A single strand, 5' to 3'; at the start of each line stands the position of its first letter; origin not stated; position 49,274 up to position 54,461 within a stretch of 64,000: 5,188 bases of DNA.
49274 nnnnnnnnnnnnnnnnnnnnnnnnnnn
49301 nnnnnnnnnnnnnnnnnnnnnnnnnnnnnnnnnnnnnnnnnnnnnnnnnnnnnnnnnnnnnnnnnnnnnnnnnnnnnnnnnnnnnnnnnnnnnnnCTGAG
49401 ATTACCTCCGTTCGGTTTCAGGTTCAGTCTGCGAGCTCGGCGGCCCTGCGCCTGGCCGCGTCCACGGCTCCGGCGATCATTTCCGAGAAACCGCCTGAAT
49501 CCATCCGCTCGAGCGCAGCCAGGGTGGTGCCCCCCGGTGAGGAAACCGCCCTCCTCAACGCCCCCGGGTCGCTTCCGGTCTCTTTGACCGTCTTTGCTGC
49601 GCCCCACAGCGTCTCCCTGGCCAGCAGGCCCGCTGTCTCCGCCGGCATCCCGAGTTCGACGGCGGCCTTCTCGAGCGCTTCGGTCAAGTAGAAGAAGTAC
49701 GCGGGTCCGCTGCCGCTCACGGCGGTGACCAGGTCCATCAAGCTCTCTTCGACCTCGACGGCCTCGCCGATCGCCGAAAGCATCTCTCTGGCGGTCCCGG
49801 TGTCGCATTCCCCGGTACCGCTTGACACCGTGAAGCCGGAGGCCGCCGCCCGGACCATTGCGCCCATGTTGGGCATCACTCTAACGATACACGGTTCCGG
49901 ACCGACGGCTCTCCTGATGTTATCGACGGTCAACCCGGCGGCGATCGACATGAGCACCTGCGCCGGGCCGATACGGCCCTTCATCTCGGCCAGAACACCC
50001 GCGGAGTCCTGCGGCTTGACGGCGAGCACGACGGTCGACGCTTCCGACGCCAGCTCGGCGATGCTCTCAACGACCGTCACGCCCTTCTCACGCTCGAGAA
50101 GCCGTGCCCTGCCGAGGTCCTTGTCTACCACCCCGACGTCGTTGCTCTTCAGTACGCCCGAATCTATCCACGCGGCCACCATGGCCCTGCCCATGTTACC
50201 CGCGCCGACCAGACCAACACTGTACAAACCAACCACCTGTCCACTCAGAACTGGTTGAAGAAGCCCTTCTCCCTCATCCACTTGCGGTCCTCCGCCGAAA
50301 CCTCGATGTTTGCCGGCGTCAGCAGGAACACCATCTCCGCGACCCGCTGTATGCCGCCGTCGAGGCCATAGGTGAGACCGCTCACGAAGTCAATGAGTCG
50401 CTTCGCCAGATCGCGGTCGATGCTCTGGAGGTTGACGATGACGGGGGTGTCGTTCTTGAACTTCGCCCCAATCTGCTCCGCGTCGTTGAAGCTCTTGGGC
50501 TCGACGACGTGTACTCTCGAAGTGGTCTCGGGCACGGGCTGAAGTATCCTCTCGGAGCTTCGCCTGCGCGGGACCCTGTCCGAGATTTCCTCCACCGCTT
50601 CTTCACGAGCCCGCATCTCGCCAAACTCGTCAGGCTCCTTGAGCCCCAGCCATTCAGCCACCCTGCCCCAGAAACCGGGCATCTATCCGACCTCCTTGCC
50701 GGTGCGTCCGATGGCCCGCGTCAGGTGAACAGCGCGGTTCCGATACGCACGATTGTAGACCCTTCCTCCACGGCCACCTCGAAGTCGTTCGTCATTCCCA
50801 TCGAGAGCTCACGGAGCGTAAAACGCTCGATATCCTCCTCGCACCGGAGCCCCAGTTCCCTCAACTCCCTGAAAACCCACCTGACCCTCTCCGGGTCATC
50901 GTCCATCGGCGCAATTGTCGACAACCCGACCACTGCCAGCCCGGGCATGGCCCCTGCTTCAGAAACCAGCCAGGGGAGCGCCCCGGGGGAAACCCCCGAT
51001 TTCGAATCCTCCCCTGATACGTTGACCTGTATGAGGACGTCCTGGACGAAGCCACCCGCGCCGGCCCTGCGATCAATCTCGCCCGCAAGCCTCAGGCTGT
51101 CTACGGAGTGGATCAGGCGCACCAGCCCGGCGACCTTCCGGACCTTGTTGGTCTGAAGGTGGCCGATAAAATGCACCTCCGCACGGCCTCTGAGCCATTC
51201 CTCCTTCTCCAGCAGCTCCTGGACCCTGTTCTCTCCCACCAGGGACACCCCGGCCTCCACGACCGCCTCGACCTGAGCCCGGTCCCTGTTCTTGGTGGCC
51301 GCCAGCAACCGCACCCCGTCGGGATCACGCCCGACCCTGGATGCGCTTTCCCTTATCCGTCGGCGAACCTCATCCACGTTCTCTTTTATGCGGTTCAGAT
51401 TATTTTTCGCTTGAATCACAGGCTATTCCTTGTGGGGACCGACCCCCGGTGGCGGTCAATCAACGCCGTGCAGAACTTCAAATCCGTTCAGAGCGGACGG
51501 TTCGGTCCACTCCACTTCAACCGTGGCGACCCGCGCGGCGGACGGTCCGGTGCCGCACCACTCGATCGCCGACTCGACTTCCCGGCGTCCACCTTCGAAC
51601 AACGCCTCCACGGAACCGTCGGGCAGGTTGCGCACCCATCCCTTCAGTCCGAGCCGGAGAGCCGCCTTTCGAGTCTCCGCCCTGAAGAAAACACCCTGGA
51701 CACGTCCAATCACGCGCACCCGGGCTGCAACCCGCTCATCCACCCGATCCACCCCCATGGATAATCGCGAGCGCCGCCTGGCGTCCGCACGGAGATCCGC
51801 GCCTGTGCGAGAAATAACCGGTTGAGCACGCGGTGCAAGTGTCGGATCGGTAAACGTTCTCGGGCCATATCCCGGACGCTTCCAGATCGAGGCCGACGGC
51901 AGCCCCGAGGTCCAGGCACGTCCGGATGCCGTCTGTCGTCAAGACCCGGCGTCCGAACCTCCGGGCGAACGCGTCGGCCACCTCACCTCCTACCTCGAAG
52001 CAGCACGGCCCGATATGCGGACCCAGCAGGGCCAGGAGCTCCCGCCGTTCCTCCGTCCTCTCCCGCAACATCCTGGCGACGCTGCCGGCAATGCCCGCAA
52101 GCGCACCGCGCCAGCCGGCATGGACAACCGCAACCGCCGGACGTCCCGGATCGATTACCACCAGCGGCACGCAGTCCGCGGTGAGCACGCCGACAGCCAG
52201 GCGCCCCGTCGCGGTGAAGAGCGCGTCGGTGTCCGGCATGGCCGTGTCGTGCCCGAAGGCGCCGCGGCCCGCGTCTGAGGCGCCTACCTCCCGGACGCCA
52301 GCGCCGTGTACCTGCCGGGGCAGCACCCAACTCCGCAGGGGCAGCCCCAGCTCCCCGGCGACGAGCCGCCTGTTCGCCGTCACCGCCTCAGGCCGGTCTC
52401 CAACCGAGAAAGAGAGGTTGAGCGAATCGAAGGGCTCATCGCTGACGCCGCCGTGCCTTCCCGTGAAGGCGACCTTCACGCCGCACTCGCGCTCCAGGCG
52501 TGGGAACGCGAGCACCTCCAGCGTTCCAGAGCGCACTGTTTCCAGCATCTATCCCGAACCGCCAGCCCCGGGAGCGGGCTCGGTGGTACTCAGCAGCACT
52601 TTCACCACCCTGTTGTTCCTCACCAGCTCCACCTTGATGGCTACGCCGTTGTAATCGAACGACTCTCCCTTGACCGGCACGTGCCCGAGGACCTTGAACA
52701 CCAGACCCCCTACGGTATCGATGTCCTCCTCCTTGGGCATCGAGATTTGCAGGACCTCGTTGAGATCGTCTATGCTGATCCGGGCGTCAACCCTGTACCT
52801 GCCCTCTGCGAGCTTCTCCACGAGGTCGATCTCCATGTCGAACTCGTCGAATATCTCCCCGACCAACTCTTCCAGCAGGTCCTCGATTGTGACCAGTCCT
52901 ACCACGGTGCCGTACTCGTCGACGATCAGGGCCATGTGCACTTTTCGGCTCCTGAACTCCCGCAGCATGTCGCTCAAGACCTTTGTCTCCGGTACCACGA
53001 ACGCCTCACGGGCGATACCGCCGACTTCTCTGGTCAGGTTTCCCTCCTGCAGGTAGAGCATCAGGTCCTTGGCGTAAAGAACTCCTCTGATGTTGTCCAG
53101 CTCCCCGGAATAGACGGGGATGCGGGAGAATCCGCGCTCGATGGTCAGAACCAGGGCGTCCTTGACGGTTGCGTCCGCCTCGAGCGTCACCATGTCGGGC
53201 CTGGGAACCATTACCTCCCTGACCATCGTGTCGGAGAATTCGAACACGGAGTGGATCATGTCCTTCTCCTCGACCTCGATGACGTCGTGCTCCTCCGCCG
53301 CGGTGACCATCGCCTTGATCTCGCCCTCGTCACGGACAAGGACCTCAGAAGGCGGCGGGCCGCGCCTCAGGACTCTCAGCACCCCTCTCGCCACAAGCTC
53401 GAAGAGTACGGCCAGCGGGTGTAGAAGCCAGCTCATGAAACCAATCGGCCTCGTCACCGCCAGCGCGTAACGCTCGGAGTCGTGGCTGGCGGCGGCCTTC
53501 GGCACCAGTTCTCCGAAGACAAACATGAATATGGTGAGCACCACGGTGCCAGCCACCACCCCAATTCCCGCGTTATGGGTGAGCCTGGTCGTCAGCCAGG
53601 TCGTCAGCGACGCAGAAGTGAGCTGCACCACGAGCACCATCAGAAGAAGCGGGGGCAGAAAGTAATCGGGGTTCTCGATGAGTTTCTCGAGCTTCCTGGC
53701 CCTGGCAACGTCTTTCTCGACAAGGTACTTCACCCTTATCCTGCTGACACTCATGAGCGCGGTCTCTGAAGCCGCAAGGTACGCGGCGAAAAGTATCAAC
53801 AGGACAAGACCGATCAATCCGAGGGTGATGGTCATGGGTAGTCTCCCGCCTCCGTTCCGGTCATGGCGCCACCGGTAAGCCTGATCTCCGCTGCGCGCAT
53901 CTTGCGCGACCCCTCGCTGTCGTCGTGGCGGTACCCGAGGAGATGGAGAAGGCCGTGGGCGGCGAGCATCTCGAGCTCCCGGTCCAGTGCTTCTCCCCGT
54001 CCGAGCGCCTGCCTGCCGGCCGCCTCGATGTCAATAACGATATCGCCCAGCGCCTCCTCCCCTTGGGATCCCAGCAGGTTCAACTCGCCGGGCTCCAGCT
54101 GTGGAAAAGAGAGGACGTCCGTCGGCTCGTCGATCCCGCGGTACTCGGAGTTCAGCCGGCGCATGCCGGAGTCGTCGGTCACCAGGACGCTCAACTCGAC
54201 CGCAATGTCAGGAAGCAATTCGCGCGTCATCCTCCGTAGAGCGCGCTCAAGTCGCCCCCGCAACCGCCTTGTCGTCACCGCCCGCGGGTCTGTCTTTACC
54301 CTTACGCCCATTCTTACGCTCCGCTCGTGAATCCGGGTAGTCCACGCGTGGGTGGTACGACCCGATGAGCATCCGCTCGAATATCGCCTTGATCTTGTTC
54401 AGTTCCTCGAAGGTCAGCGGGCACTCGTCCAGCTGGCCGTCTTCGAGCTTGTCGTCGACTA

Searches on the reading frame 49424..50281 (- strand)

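Call 48: search_protein_families(library=pfam, proteins=[window:49424-50281:-], max_evalue=0.001)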
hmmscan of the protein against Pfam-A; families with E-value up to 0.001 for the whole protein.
window:49424-50281:- (285 aa): 4 families
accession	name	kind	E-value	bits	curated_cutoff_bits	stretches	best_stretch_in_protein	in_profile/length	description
PF14748.11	P5CR_dimer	-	1.2e-34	119.2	25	1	179-283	1-105/105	Pyrroline-5-carboxylate reductase dimerisation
PF03807.23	F420_oxidored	-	7.8e-14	52.5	21.6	1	22-116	2-94/94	NADP oxidoreductase coenzyme F420-dependent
PF03446.21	NAD_binding_2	-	2.6e-05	24.7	21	1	22-175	2-156/161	NAD binding domain of 6-phosphogluconate dehydrogenase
PF01408.29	GFO_IDH_MocA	-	3.4e-05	25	24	1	21-91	2-73/120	Oxidoreductase family, NAD-binding Rossmann fold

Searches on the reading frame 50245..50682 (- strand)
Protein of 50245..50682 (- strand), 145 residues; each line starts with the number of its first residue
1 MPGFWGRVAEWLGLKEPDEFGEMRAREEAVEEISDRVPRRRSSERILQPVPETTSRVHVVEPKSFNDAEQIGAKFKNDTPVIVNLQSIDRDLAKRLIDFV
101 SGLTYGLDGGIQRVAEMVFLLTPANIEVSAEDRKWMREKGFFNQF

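Call 48: search_protein_families(library=pfam, proteins=[window:50245-50682:-], max_evalue=0.001)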
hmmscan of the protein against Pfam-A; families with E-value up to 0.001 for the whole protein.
window:50245-50682:- (145 aa): 1 family
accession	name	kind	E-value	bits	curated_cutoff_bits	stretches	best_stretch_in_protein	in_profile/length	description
PF04472.17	SepF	-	6.1e-27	94.1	27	1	57-128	1-72/72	Cell division protein SepF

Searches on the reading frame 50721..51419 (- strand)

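Call 48: search_protein_families(library=pfam, proteins=[window:50721-51419:-], max_evalue=0.001)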
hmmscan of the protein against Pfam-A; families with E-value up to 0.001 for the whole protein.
window:50721-51419:- (232 aa): 1 family
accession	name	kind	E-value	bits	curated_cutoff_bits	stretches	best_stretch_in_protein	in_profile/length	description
PF01168.26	Ala_racemase_N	-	4.4e-14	53.2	24.1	1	15-231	3-216/220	Alanine racemase, N-terminal domain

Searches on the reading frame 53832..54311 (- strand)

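Call 48: search_protein_families(library=pfam, proteins=[window:53832-54311:-], max_evalue=0.001)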
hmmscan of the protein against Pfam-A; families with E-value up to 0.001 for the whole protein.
window:53832-54311:- (159 aa): 1 family
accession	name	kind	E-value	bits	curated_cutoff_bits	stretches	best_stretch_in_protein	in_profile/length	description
PF02130.23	YbeY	-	2.7e-31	108.5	25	1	21-143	11-123/129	Endoribonuclease YbeY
